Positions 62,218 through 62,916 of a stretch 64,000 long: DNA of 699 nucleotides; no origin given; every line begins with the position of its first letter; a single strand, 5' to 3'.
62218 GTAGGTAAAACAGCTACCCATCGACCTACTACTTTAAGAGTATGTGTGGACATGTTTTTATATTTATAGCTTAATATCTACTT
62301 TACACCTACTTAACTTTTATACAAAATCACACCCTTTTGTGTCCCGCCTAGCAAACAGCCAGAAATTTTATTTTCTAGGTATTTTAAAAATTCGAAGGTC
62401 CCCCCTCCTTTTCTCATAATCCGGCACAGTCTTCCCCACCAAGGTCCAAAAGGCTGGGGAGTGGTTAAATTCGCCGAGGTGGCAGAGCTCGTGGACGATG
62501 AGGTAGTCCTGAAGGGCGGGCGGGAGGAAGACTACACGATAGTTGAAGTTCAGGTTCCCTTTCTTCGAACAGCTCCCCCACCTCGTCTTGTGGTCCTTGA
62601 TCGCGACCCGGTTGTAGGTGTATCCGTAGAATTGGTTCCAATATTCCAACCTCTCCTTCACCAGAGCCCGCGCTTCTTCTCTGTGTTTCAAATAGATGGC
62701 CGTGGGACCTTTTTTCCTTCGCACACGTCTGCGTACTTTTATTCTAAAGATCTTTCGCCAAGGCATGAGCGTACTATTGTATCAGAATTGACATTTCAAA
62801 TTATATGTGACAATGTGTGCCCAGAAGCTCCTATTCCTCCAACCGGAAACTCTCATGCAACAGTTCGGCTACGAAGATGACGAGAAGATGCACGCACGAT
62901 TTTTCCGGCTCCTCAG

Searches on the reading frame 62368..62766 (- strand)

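Call 59: search_protein_families(library=pfam, proteins=[window:62368-62766:-], max_evalue=0.01)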
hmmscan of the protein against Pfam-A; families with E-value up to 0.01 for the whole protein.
window:62368-62766:- (132 aa): 1 family
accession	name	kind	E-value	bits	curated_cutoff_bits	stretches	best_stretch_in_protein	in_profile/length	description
PF01863.23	YgjP-like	-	2.4e-37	129.4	26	1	11-125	91-205/207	YgjP-like, metallopeptidase domain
